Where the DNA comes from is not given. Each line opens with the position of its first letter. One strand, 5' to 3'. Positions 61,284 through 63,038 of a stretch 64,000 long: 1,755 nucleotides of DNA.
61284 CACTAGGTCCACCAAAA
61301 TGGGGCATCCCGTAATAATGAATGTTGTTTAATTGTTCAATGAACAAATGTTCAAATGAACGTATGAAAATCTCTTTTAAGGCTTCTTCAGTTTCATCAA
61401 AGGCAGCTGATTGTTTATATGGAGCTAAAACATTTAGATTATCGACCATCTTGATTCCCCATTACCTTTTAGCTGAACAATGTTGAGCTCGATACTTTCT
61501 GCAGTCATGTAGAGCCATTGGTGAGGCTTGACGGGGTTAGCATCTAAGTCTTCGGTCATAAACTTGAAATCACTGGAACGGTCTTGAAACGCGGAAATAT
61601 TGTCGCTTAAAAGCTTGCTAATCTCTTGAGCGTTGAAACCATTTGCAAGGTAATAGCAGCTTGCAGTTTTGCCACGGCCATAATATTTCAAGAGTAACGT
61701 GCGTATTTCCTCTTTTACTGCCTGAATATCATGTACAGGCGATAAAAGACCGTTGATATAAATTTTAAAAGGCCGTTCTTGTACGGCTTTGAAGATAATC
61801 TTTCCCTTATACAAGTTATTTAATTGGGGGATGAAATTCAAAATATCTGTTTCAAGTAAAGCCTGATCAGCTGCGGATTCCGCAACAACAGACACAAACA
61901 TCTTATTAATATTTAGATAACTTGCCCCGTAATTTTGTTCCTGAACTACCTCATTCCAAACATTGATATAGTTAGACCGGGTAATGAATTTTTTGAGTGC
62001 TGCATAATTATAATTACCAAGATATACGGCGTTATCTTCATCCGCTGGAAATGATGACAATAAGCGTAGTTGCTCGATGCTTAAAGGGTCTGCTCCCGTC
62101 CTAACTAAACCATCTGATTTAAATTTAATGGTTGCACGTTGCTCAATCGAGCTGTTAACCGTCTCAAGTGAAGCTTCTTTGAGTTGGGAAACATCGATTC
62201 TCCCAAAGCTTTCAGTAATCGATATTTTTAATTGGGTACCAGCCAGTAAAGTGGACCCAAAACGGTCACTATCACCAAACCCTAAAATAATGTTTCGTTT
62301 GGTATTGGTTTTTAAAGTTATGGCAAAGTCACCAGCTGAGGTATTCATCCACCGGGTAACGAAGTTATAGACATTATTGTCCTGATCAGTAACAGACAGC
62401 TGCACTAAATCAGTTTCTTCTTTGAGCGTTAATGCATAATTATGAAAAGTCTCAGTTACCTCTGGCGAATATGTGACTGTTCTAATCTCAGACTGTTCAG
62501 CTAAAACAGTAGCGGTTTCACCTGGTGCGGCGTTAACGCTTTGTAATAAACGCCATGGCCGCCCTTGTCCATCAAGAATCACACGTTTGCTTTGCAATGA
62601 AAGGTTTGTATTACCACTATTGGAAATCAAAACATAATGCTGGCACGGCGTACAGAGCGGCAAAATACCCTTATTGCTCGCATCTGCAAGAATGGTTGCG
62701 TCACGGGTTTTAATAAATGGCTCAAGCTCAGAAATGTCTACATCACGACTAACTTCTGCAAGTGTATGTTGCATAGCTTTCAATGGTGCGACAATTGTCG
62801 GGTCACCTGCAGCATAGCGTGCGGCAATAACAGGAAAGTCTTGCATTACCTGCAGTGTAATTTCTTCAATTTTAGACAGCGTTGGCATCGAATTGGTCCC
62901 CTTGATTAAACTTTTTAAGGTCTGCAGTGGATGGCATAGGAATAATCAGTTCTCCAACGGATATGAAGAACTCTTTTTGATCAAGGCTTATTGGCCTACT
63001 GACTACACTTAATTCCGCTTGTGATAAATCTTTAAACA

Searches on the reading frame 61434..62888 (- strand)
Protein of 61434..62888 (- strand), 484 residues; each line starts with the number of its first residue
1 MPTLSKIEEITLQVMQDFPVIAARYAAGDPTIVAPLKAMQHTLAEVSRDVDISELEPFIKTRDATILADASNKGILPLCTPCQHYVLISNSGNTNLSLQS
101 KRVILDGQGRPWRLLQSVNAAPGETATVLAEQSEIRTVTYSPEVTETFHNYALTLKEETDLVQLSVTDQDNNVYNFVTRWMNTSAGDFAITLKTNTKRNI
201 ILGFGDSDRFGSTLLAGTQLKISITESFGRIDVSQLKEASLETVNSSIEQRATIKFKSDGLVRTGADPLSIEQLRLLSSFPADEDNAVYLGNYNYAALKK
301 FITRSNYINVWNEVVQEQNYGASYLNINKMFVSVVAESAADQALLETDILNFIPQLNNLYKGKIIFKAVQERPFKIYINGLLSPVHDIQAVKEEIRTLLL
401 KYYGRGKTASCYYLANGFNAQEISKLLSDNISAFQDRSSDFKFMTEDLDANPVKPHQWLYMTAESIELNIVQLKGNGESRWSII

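Call 70: search_protein_families(library=phrogs, proteins=[window:61434-62888:-], max_evalue=0.00001)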
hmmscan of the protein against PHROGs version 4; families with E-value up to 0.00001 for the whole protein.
window:61434-62888:- (484 aa): 1 family
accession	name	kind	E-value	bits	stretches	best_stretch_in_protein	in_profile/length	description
phrog_1369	-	tail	7.1e-146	487.8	1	3-482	4-488/489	baseplate protein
